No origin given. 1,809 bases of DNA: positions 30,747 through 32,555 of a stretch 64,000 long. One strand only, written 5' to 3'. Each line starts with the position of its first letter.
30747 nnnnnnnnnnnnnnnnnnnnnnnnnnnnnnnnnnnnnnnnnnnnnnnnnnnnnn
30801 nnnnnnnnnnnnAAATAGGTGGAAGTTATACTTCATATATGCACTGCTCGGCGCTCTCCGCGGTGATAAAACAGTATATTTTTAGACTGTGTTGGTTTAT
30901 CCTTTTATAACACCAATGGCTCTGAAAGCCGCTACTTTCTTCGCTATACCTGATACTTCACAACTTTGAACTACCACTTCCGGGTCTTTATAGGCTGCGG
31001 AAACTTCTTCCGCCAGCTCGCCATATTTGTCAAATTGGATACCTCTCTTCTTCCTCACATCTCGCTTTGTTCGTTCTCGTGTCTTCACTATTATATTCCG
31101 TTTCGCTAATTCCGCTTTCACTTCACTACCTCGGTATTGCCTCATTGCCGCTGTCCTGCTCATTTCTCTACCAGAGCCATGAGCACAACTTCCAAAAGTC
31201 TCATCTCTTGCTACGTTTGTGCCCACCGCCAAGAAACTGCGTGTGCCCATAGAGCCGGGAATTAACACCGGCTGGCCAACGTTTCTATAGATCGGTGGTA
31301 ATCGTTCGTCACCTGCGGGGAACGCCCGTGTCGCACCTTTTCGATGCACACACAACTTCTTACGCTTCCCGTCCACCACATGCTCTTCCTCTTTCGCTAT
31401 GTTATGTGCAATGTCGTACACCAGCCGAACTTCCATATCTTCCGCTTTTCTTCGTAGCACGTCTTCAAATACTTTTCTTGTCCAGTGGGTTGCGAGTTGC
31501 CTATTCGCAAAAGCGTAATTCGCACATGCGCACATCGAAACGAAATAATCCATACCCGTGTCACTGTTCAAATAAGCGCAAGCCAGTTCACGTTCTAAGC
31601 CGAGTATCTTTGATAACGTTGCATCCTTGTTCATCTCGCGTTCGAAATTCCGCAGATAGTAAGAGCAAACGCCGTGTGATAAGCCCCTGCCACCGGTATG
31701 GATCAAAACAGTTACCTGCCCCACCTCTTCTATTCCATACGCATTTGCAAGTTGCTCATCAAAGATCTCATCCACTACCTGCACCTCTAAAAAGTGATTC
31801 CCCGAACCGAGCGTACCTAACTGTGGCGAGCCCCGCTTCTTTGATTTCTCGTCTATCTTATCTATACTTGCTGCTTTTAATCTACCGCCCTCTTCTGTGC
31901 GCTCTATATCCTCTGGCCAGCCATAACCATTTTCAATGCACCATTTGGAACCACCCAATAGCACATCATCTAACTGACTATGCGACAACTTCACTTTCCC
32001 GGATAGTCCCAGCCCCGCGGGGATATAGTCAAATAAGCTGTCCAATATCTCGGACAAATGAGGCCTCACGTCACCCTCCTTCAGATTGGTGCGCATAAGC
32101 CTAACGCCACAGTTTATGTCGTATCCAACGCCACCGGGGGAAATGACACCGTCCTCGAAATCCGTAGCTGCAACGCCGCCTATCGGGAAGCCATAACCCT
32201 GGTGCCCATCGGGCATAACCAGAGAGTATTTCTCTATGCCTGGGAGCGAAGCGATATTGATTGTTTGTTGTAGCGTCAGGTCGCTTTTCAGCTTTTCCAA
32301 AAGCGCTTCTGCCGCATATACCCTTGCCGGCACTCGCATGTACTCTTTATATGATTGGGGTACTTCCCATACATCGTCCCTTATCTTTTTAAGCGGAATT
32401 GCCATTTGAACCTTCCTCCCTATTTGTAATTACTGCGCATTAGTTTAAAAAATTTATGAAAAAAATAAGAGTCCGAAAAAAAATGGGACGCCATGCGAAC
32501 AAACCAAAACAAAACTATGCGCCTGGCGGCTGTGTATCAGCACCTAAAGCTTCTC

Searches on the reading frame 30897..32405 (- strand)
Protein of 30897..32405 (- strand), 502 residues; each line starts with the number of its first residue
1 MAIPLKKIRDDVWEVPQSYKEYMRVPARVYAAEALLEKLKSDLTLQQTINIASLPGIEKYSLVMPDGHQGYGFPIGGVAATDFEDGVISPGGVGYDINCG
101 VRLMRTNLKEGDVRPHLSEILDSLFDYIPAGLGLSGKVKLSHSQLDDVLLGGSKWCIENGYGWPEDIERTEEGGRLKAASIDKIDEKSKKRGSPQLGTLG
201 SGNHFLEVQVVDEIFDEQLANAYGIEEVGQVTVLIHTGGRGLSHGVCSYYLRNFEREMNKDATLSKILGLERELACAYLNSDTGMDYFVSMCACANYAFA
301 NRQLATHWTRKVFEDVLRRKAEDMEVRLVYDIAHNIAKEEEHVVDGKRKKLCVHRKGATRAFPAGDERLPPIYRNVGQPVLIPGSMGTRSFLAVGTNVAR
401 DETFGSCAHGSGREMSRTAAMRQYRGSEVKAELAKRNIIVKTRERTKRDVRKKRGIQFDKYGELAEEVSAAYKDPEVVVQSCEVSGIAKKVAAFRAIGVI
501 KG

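Call 16: search_protein_families(library=ncbifam, proteins=[window:30897-32405:-], max_evalue=0.001)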
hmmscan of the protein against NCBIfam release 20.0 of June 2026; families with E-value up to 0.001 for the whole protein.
window:30897-32405:- (502 aa): 4 families
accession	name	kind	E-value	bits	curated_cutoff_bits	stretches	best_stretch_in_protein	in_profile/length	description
NF038162.1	RtcB_rel_intein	exception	2.7e-201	671.1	1150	2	98-502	578-961/961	intein-containing RtcB family protein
NF007153.0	PRK09588.1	equivalog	5.8e-37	127.6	407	2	183-497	116-368/379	RNA ligase RtcB family protein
TIGR03073.1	release_rtcB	hypoth_equivalog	2.7e-29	102.3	271.8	2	193-495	115-355/356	RNA ligase RtcB family protein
NF052663.1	RtcB_rel_intein2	exception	1.4e-23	83.6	1050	2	193-425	378-571/626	intein-containing RctB family protein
